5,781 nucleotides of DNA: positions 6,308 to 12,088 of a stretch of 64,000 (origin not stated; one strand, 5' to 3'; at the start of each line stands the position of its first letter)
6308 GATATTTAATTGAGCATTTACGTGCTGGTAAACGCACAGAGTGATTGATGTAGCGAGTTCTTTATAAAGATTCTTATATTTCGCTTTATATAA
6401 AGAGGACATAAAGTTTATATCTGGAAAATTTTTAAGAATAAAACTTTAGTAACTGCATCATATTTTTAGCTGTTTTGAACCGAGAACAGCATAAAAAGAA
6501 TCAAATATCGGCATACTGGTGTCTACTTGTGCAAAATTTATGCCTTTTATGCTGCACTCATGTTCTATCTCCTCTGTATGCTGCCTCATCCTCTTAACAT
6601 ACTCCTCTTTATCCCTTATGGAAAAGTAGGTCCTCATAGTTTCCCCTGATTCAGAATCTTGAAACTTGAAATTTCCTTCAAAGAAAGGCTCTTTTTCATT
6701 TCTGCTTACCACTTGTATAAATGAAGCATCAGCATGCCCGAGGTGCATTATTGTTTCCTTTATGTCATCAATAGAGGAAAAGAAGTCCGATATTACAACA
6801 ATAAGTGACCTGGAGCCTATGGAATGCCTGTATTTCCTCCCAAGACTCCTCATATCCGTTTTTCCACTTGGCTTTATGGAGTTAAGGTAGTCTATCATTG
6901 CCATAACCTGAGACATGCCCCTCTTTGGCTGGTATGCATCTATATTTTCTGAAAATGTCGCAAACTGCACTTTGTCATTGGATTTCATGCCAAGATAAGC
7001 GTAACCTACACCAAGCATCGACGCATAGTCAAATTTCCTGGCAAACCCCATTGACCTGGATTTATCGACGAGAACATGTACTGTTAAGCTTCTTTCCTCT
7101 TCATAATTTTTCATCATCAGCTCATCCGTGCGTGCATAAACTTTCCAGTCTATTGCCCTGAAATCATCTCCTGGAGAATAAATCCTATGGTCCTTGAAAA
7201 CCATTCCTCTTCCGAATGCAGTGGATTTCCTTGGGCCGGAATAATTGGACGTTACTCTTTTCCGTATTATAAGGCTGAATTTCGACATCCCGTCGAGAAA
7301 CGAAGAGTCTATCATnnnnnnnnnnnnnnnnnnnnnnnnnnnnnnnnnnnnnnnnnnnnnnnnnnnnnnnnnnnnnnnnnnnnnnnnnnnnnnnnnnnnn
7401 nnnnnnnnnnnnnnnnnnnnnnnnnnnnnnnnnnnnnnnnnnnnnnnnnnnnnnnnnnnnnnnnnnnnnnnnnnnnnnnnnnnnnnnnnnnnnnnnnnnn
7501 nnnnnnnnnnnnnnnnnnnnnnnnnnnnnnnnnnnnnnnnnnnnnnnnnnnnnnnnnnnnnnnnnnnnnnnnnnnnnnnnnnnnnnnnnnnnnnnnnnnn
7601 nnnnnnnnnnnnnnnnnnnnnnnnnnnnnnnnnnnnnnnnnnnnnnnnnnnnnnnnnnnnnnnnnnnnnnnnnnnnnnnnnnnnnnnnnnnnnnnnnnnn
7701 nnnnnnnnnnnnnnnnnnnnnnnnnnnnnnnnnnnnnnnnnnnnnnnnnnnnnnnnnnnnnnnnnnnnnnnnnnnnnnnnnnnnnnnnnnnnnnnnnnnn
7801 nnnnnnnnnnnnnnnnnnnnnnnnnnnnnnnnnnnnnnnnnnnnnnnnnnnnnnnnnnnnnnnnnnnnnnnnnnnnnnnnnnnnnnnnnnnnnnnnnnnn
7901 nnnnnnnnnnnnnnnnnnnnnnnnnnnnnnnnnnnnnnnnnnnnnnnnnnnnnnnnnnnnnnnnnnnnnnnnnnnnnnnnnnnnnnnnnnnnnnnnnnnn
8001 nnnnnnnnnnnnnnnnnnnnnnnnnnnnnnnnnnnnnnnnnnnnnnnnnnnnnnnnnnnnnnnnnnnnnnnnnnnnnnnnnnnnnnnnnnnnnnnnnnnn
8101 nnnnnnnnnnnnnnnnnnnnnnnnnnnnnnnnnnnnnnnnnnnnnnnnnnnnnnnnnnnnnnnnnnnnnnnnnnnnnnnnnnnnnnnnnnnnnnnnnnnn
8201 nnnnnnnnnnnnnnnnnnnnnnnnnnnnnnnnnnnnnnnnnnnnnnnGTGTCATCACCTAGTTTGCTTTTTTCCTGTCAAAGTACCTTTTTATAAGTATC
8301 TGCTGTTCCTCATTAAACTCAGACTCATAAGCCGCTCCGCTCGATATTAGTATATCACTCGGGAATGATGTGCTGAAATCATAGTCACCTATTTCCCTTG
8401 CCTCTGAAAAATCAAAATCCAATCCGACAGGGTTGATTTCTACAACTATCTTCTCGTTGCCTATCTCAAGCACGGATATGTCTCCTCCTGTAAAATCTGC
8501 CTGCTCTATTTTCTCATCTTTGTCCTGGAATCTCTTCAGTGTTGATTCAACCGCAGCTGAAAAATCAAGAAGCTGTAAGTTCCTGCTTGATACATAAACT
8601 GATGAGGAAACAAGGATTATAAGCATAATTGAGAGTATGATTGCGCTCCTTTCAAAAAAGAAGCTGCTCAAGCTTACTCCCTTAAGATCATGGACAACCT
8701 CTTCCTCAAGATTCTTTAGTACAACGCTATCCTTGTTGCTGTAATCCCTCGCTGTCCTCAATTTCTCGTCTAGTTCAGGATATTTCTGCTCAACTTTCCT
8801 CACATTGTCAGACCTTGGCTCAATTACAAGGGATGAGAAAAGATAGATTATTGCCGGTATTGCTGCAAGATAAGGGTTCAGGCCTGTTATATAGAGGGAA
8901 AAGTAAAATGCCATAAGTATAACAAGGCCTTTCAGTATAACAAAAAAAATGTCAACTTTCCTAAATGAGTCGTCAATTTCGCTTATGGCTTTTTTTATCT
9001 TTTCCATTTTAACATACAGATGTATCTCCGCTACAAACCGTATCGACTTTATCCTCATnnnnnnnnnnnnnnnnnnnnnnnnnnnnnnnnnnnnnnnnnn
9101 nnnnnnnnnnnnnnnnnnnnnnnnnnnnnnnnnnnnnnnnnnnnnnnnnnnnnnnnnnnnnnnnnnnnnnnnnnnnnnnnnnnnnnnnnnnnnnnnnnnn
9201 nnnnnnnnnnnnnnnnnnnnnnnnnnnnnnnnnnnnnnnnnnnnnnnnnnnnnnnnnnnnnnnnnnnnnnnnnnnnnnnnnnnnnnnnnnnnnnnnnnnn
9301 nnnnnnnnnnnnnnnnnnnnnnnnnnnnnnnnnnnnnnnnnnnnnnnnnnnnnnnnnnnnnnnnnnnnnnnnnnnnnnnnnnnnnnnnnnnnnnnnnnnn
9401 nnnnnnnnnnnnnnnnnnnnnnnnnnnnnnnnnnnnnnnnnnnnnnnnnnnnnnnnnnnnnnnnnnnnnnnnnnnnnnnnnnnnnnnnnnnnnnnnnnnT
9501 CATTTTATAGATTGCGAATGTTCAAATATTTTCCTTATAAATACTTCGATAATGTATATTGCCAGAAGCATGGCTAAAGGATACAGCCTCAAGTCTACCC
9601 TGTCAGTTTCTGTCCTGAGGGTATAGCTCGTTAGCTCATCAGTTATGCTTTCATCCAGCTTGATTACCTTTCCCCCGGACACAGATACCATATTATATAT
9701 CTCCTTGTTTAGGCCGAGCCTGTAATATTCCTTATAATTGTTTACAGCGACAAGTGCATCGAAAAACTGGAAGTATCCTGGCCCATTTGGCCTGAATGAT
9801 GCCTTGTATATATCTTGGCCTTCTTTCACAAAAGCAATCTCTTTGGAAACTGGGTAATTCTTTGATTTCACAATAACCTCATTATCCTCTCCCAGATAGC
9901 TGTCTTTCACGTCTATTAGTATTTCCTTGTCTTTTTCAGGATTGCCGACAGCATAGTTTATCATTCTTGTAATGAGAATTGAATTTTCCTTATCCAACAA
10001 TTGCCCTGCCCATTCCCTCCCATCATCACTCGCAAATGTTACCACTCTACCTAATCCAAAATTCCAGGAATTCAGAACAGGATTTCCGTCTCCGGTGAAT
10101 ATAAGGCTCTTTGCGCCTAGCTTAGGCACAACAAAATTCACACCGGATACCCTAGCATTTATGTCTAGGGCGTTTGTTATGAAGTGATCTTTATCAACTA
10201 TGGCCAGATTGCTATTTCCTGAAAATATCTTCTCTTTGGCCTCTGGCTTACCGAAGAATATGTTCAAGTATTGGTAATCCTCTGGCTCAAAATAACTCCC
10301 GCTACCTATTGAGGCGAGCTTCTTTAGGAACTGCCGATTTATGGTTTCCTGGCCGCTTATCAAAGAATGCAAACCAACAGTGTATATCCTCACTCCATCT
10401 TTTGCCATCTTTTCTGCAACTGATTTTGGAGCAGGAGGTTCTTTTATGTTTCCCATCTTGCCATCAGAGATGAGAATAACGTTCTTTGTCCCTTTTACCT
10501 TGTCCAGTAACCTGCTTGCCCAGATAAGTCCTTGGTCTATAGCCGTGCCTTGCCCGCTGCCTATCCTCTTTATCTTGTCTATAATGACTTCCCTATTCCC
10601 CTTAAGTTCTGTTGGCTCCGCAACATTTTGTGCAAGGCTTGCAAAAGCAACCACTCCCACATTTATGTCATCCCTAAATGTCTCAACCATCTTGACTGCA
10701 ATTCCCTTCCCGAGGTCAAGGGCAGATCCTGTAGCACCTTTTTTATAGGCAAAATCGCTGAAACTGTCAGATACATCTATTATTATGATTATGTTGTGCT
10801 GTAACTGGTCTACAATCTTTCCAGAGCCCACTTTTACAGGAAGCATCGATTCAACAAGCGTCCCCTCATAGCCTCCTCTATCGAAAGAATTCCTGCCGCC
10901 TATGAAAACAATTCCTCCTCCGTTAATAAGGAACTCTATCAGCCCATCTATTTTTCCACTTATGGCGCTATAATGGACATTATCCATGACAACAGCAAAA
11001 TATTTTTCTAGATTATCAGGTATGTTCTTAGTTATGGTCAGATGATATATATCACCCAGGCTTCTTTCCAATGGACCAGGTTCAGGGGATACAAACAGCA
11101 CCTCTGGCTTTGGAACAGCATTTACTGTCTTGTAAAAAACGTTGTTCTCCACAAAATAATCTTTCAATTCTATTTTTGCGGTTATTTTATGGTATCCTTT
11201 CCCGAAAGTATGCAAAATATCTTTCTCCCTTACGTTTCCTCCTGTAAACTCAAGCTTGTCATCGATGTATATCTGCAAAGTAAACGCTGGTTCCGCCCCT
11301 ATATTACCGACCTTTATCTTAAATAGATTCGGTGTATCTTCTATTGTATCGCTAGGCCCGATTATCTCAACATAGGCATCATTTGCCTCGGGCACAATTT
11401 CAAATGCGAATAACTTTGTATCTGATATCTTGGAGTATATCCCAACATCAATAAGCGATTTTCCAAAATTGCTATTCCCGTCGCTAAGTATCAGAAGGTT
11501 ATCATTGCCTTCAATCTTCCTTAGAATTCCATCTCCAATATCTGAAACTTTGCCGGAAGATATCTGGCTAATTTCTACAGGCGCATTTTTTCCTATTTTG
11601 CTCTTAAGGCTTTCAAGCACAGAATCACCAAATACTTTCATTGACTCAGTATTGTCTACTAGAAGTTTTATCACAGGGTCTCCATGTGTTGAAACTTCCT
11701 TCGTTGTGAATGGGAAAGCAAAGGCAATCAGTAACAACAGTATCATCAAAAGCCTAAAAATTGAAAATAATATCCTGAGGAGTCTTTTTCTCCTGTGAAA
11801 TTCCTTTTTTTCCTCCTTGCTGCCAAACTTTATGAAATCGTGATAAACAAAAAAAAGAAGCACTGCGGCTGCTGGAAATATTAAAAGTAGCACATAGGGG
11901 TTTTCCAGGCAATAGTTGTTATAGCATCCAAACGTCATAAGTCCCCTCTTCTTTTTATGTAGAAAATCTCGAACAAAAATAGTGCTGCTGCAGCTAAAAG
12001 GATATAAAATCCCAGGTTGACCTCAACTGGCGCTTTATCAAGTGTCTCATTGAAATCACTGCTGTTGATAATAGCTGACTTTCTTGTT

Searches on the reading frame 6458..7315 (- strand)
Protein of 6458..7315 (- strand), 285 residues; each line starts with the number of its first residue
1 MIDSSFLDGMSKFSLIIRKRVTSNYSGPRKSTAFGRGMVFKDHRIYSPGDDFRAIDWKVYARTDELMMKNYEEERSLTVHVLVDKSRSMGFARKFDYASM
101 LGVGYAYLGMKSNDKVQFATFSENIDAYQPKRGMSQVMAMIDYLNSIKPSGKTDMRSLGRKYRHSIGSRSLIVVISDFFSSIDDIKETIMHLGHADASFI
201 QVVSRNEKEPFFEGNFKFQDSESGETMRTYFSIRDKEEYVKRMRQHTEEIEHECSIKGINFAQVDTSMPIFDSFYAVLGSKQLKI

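Call 25: search_protein_families(library=pfam, proteins=[window:6458-7315:-], max_evalue=0.00001)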
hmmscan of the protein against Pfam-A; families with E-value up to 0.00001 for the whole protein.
window:6458-7315:- (285 aa): 1 family
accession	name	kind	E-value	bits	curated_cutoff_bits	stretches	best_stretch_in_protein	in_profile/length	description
PF01882.25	DUF58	-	3.3e-37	128.2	23.4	1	42-248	1-215/216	Protein of unknown function DUF58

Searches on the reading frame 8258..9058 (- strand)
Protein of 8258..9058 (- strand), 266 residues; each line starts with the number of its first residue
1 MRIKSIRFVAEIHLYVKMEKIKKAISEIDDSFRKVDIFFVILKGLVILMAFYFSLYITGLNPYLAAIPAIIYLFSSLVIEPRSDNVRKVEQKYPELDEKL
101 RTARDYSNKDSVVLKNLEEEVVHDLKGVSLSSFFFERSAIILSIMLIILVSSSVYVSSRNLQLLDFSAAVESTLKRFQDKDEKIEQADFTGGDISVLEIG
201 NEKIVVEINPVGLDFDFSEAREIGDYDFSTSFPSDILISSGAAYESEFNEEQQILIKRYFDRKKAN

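Call 25: search_protein_families(library=pfam, proteins=[window:8258-9058:-], max_evalue=0.00001)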
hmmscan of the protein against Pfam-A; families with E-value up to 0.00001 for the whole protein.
window:8258-9058:- (266 aa): 1 family
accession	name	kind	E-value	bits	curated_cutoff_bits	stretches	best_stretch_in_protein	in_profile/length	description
PF24334.1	DUF7502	-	1.6e-17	64.2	27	1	65-262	77-278/281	Family of unknown function (DUF7502)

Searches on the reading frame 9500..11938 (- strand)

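Call 13: search_protein_families(library=ncbifam, proteins=[window:9500-11938:-], max_evalue=1e-10)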
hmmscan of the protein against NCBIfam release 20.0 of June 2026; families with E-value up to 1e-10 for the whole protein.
window:9500-11938:- (812 aa): 0 families

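Call 65: search_protein_families(library=pfam, proteins=[window:9500-11938:-], max_evalue=0.001)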
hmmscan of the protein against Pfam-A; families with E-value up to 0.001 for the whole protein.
window:9500-11938:- (812 aa): 3 families
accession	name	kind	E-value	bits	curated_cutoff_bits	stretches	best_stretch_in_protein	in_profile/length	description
PF00092.34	VWA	-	3.4e-18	66.9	23.8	1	382-557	1-167/174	von Willebrand factor type A domain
PF13519.12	VWA_2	-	4.1e-10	40.7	27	1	383-494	1-107/107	von Willebrand factor type A domain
PF07090.17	GATase1_like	-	2.1e-05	24.6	27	0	579-645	157-225/247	Putative glutamine amidotransferase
